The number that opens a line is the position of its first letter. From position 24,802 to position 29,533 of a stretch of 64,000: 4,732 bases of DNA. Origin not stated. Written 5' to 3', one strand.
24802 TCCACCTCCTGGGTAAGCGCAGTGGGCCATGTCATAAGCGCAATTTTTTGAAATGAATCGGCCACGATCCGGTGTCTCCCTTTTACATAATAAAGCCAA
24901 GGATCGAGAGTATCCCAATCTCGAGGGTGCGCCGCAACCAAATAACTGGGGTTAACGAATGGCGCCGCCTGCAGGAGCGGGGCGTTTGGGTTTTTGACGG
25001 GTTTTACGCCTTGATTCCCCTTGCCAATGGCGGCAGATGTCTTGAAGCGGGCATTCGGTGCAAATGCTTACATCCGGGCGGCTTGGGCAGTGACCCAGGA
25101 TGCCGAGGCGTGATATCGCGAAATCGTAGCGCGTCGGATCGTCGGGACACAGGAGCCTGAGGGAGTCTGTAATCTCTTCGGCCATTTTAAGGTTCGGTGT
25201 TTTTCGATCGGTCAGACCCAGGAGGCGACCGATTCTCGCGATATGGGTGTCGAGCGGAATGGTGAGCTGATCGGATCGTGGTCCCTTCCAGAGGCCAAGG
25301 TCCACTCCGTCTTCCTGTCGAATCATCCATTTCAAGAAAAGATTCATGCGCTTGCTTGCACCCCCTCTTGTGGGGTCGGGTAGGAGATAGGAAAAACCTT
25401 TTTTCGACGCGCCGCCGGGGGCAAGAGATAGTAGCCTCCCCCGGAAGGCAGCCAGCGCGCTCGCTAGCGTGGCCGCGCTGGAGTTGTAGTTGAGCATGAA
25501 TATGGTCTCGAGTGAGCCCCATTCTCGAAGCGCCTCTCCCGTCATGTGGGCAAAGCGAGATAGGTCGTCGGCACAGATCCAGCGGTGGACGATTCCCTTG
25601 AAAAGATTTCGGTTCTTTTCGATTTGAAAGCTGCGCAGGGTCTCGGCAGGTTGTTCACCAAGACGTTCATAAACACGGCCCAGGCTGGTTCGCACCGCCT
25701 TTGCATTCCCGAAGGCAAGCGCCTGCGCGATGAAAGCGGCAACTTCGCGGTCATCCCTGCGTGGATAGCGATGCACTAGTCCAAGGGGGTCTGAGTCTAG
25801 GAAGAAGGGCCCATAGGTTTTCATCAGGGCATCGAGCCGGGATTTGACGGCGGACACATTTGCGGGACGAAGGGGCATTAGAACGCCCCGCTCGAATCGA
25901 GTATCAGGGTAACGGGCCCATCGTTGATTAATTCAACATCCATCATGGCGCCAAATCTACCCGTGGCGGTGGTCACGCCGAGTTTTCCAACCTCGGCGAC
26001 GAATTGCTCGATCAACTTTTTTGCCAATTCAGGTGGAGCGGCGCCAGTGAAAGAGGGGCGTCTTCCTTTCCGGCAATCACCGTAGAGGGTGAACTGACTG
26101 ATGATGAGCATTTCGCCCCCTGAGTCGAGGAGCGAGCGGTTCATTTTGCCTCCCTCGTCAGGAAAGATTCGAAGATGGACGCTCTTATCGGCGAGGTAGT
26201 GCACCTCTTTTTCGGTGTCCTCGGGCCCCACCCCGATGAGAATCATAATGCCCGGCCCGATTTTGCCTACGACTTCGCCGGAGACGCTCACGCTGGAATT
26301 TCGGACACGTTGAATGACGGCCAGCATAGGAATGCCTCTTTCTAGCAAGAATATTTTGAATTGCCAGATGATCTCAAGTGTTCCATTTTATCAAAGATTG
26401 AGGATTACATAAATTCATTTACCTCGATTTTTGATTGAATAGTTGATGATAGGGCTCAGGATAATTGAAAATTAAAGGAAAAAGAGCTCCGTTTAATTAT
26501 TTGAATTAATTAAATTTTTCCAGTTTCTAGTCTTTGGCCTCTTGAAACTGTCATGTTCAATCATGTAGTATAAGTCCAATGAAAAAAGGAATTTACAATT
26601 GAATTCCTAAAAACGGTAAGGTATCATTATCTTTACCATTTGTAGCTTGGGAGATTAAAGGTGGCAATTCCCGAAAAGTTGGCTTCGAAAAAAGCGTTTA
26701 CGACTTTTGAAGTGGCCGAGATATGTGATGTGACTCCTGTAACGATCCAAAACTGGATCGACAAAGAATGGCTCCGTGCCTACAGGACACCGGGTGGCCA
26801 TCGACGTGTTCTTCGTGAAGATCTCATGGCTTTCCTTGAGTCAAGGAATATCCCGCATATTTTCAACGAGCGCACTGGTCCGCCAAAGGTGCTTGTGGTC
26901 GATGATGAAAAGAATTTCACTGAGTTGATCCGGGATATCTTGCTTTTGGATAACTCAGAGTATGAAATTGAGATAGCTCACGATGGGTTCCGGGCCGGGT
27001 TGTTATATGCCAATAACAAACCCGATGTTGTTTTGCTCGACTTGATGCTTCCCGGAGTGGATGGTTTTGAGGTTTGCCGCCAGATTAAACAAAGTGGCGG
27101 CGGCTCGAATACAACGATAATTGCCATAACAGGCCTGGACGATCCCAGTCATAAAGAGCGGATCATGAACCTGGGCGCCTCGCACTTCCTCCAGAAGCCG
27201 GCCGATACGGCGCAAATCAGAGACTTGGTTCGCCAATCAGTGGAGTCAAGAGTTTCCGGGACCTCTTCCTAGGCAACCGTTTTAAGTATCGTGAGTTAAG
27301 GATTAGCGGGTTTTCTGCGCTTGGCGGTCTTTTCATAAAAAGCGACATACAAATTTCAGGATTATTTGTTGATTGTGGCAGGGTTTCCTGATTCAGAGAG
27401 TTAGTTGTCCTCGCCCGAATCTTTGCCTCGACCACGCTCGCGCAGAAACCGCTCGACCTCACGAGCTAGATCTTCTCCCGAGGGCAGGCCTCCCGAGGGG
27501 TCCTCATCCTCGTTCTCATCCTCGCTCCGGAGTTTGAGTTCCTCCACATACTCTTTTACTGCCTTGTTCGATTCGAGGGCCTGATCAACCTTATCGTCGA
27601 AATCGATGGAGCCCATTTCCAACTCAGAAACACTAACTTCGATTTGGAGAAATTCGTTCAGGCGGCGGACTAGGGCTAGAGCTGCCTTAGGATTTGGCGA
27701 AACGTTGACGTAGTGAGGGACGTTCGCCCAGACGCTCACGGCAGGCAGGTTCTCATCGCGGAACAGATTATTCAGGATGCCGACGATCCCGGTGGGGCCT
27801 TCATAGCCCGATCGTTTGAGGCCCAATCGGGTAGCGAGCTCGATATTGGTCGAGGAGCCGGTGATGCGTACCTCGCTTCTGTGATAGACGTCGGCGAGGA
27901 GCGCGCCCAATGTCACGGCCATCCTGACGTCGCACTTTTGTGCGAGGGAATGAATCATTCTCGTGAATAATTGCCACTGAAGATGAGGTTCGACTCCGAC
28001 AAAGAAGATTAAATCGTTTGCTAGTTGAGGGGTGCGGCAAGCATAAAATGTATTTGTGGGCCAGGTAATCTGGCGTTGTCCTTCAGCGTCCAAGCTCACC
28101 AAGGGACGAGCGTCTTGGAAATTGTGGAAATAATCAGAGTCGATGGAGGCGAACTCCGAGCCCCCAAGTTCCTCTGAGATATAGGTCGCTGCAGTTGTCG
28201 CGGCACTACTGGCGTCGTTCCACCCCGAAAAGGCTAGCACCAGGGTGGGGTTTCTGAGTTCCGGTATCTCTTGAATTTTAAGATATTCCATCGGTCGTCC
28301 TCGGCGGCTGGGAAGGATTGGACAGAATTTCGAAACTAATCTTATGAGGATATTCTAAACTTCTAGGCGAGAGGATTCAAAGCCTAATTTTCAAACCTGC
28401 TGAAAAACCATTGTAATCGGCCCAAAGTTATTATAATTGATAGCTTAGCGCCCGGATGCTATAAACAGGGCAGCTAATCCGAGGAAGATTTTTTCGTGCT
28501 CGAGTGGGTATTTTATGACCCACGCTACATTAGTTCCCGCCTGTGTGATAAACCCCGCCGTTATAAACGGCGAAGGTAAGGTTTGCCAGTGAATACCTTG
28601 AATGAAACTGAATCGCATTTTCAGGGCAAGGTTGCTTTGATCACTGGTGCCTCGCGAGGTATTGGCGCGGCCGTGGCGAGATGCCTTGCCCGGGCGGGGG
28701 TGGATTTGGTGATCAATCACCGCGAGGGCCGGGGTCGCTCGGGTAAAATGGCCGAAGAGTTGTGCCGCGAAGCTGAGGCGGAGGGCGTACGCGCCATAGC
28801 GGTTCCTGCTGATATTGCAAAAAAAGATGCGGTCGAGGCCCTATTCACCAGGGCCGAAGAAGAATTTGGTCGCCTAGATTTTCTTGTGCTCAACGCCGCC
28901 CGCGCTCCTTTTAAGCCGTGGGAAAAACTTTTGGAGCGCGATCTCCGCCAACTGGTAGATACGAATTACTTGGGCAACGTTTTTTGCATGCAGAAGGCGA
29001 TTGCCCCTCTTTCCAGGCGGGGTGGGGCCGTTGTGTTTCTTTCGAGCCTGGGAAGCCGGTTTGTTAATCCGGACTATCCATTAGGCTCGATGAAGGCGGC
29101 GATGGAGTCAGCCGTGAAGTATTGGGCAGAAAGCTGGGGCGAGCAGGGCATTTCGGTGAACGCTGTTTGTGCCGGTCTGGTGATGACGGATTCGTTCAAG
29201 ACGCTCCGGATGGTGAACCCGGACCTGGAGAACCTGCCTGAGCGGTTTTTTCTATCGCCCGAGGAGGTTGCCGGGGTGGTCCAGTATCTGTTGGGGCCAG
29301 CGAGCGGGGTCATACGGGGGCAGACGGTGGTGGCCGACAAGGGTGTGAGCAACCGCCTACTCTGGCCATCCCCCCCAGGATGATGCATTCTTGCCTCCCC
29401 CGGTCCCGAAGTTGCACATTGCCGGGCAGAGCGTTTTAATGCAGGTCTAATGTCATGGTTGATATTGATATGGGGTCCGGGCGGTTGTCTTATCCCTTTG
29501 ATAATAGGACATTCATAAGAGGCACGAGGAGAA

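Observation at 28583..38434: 11-gene type II FAS/PKS-like operon (aryl-polyene-like specialised lipid system) of unclear product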

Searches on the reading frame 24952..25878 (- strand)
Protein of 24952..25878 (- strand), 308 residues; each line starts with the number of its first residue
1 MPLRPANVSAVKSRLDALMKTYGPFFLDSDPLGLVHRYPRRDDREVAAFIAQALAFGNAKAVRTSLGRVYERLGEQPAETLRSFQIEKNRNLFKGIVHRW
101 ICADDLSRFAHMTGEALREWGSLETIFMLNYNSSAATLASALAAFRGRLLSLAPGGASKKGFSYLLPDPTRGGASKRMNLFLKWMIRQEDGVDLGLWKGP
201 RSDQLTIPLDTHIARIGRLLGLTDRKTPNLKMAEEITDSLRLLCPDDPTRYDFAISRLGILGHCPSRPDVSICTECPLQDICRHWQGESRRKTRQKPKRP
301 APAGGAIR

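Call 8: search_protein_families(library=pfam, proteins=[window:24952-25878:-], max_evalue=0.001)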
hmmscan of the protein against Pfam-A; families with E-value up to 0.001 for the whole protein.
window:24952-25878:- (308 aa): 1 family
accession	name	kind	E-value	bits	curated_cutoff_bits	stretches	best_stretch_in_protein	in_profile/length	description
PF09674.15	DUF2400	-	4.2e-64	217.1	25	1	30-260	1-224/225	Protein of unknown function (DUF2400)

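Call 9: search_protein_families(library=ncbifam, proteins=[window:24952-25878:-], max_evalue=0.00001)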
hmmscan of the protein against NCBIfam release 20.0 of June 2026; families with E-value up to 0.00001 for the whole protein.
window:24952-25878:- (308 aa): 1 family
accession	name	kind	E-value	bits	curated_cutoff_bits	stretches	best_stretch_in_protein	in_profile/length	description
TIGR02757.1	TIGR02757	hypoth_equivalog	6.5e-53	179.9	139.2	1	27-260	2-227/229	TIGR02757 family protein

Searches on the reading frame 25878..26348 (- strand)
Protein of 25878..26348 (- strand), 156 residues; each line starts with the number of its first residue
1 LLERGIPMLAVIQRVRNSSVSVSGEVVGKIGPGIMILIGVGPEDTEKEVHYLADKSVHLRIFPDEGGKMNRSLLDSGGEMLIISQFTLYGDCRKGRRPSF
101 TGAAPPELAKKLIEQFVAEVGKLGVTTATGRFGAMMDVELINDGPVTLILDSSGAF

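Call 8: search_protein_families(library=pfam, proteins=[window:25878-26348:-], max_evalue=0.001)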
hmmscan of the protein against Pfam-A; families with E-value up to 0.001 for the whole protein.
window:25878-26348:- (156 aa): 1 family
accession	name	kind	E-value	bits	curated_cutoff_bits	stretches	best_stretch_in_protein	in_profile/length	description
PF02580.21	Tyr_Deacylase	-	1.1e-57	194.9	25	1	10-151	2-144/144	D-Tyr-tRNA(Tyr) deacylase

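Call 9: search_protein_families(library=ncbifam, proteins=[window:25878-26348:-], max_evalue=0.00001)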
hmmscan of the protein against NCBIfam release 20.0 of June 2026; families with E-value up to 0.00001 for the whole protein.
window:25878-26348:- (156 aa): 1 family
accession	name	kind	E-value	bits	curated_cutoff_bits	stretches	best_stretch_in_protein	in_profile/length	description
TIGR00256.1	TIGR00256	equivalog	2.2e-53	180.6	101.5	1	8-152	1-145/146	D-aminoacyl-tRNA deacylase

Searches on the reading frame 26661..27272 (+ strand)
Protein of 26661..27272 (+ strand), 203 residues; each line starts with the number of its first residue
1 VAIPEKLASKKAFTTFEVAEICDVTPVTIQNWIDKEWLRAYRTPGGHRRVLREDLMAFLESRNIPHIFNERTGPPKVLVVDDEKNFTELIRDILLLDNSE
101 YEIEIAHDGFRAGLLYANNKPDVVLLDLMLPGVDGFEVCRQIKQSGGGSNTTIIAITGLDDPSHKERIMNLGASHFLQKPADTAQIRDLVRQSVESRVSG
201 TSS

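Call 8: search_protein_families(library=pfam, proteins=[window:26661-27272:+], max_evalue=0.001)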
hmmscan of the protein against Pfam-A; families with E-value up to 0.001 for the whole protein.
window:26661-27272:+ (203 aa): 3 families
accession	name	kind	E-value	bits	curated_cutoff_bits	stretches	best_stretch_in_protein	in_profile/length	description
PF00072.30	Response_reg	-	3.5e-24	85.6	30.2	1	77-190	1-110/111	Response regulator receiver domain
PF12728.13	HTH_17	-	2.1e-11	44.3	27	1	13-62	2-50/51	Helix-turn-helix domain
PF00376.29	MerR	-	7e-06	26.2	28.2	1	17-49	4-37/38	MerR family regulatory protein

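Call 9: search_protein_families(library=ncbifam, proteins=[window:26661-27272:+], max_evalue=0.00001)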
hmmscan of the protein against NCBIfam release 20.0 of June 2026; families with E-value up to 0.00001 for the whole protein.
window:26661-27272:+ (203 aa): 78 families (the best 25 are shown)
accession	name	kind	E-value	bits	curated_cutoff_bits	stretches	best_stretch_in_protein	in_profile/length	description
NF007135.0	PRK09581.1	equivalog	4e-23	81.9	474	1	76-186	4-112/457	PleD family two-component system response regulator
NF040689.1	MtrAB_MtrA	equivalog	1.5e-19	70.2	300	1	77-191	1-110/219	MtrAB system response regulator MtrA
TIGR02875.1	spore_0_A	equivalog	1.8e-18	66.8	200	1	76-196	4-124/262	sporulation transcription factor Spo0A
NF040534.1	resp_reg_YycF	equivalog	2.7e-18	66.1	340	1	76-190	2-111/231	response regulator YycF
TIGR02154.1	PhoB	equivalog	1.4e-17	63.8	296.2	1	76-193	4-123/226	phosphate regulon transcriptional regulator PhoB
NF045944.1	ResRegRpaBCyano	equivalog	2e-17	63.3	330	1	78-186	1-104/229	response regulator transcription factor RpaB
NF008318.0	PRK11107.1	equivalog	1e-16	60.2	890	1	65-192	658-783/920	two-component sensor histidine kinase BarA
NF007005.1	PRK09468.1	equivalog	4.5e-15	55.7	331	1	76-192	5-121/237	osmolarity response regulator transcription factor OmpR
TIGR01387.1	cztR_silR_copR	subfamily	9.2e-15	54.9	279.2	1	77-193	1-117/218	heavy metal response regulator transcription factor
NF041733.1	resp_reg_CseB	equivalog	9.2e-15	54.6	350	1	76-193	2-118/228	two-component system response regulator CseB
NF033117.2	vanR_ACDEGLN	exception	1.3e-14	54.3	350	1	77-184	1-103/226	VanR-ABDEGLN family response regulator transcription factor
NF045717.1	DVU0259_DivK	exception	5.6e-14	52.3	160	1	76-194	4-116/117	DVU0259 family response regulator domain-containing protein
NF045991.1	RespRegCtrARhodob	equivalog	9e-14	51.7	350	1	76-193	2-119/224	response regulator transcription factor CtrA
NF041367.1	CheY_Halo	equivalog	1.3e-13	51.3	200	1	77-191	1-111/114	chemotaxis protein CheY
NF007977.0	PRK10701.1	equivalog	2e-13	50.4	330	1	76-185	3-107/241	two-component system response regulator RstA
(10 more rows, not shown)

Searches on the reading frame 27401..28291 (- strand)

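Call 8: search_protein_families(library=pfam, proteins=[window:27401-28291:-], max_evalue=0.001)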
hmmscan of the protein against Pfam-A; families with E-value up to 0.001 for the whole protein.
window:27401-28291:- (296 aa): 1 family
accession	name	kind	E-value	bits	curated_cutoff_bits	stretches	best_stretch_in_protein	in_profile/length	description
PF09754.15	PAC2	-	7e-51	173.5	25.8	1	20-236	1-212/215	PAC2 family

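Call 9: search_protein_families(library=ncbifam, proteins=[window:27401-28291:-], max_evalue=0.00001)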
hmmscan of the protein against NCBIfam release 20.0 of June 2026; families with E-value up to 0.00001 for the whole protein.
window:27401-28291:- (296 aa): 1 family
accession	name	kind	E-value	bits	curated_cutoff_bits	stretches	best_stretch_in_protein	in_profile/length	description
TIGR00162.1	TIGR00162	hypoth_equivalog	8.6e-12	45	200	1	3-259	9-254/260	proteasome assembly chaperone family protein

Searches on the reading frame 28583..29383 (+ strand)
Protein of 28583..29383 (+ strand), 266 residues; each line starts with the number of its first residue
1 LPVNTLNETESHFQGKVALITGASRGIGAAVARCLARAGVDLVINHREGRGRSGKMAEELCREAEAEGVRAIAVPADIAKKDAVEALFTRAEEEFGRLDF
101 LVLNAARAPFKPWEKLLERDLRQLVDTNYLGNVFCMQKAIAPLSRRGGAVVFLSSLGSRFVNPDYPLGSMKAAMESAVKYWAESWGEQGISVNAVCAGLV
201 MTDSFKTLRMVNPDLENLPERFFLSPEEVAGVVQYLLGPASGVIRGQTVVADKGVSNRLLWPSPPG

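Call 4: search_protein_families(library=pfam, proteins=[window:28583-29383:+], max_evalue=0.01)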
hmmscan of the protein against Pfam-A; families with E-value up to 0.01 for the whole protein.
window:28583-29383:+ (266 aa): 5 families
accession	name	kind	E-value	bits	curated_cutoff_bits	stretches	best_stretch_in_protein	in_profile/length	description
PF13561.12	adh_short_C2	-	1.4e-48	166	27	1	22-256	1-236/236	Enoyl-(Acyl carrier protein) reductase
PF00106.31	adh_short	-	1.2e-37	129.8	26.6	1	16-208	1-190/195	short chain dehydrogenase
PF08659.16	KR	-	4e-12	46.9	22.6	1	18-193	3-174/180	KR domain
PF01370.27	Epimerase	-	0.00024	21.1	20.9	1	18-90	1-62/240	NAD dependent epimerase/dehydratase family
PF02719.21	Polysacc_synt_2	-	0.0012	18.5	20.2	1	19-202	2-173/293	Polysaccharide biosynthesis protein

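Call 5: search_protein_families(library=ncbifam, proteins=[window:28583-29383:+], max_evalue=0.01)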
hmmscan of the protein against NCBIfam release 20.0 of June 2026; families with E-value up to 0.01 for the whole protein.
window:28583-29383:+ (266 aa): 230 families (the best 25 are shown)
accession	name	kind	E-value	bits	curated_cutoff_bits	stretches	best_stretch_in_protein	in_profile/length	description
NF005975.0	PRK08063.1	equivalog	2e-52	178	328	1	13-256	2-247/250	enoyl-[acyl-carrier-protein] reductase FabL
NF005559.1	PRK07231.1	subfamily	1e-40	139.8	215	1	13-255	2-247/249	glucose 1-dehydrogenase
NF005853.0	PRK07774.1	equivalog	2.5e-35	122.1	303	1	12-258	3-249/250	SDR family oxidoreductase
NF004778.0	PRK06124.1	equivalog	2.8e-34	118.7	303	1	12-258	8-255/256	SDR family oxidoreductase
NF009466.0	PRK12826.1-2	subfamily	3.1e-34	118.6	222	1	16-254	4-243/248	3-oxoacyl-ACP reductase FabG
TIGR03971.1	SDR_subfam_1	subfamily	3.5e-33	115.1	300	1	13-257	1-270/271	mycofactocin-coupled SDR family oxidoreductase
NF053701.1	CsHdxCHCADhChcB2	equivalog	9.4e-33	113.7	350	1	13-255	1-242/245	cis-4-hydroxycyclohexanecarboxylate dehydrogenase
NF005446.0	PRK07035.1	equivalog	1.3e-32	113.1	373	1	12-255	8-253/255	SDR family oxidoreductase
TIGR01830.1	3oxo_ACP_reduc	equivalog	1.4e-32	113.3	297.75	1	18-255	1-238/239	3-oxoacyl-[acyl-carrier-protein] reductase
NF004198.0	PRK05653.1-3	equivalog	1.4e-32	113.1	296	1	12-249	4-240/248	3-oxoacyl-ACP reductase FabG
NF005067.0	PRK06484.1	equivalog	6.7e-32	110.7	713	1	11-255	269-511/524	short chain dehydrogenase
NF005681.0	PRK07478.1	subfamily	9.6e-32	110.3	267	1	12-256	3-250/254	SDR family oxidoreductase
NF052558.1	MBtsdlDhBudC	equivalog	2.2e-31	109.3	270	1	13-256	1-242/250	meso-2,3-butanediol dehydrogenase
NF009468.0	PRK12826.1-4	equivalog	2.5e-31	109.3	318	1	11-254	3-246/256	SDR family oxidoreductase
NF005909.0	PRK07890.1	subfamily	3.1e-31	108.6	258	1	12-207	4-196/260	short chain dehydrogenase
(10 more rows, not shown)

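Call 61: search_solved_structures(query=window:28583-29383:+, max_evalue=1e-15, show_alignments=1)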
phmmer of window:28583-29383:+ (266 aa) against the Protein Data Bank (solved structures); distinct sequences matched with E-value up to 1e-15: 235 (the best 60 are shown).
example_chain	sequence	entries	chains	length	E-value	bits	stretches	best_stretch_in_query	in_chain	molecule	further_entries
3oic_A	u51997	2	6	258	7.7e-34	120.4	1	14-256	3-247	Enoyl-[acyl-carrier-protein] reductase [NADPH]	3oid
4rzh_A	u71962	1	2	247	5.9e-31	110.9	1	15-255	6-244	3-oxoacyl-[acyl-carrier protein] reductase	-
4dml_A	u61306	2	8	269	1.3e-29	106.5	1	14-255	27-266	3-oxoacyl-[acyl-carrier-protein] reductase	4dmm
3sj7_A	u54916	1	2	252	7.2e-29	104.1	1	15-254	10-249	3-oxoacyl-(Acyl-carrier-protein) reductase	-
3osu_A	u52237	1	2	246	1.3e-28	103.2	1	16-254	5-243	3-oxoacyl-[acyl-carrier-protein] reductase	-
3u5t_A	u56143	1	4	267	2.2e-27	99.2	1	15-255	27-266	3-oxoacyl-[acyl-carrier-protein] reductase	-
6t6n_A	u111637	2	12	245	3e-27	98.8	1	15-249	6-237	3-oxoacyl-[acyl-carrier protein] reductase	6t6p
7tzp_A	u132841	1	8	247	3.1e-27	98.7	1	14-249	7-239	3-oxoacyl-ACP reductase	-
4mow_A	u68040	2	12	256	8.4e-27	97.3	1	11-252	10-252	Glucose 1-dehydrogenase | Putative glucose 1-dehydrogenase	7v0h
3itd_A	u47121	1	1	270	1.3e-26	96.7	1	12-207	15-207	17beta-Hydroxysteroid dehydrogenase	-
2hq1_A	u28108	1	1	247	1.3e-26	96.6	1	13-254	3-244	Glucose/ribitol dehydrogenase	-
3is3_A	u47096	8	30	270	1.3e-26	96.6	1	12-207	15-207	17beta-hydroxysteroid dehydrogenase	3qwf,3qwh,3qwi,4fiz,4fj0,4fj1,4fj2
8bci_A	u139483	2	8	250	4.9e-26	94.8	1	16-203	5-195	Probable short-chain dehydrogenase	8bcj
1ja9_A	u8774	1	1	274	5.8e-26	94.5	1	12-206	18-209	1,3,6,8-tetrahydroxynaphthalene reductase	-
3wtb_A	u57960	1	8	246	9.6e-26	93.8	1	11-255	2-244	Putative oxidoreductase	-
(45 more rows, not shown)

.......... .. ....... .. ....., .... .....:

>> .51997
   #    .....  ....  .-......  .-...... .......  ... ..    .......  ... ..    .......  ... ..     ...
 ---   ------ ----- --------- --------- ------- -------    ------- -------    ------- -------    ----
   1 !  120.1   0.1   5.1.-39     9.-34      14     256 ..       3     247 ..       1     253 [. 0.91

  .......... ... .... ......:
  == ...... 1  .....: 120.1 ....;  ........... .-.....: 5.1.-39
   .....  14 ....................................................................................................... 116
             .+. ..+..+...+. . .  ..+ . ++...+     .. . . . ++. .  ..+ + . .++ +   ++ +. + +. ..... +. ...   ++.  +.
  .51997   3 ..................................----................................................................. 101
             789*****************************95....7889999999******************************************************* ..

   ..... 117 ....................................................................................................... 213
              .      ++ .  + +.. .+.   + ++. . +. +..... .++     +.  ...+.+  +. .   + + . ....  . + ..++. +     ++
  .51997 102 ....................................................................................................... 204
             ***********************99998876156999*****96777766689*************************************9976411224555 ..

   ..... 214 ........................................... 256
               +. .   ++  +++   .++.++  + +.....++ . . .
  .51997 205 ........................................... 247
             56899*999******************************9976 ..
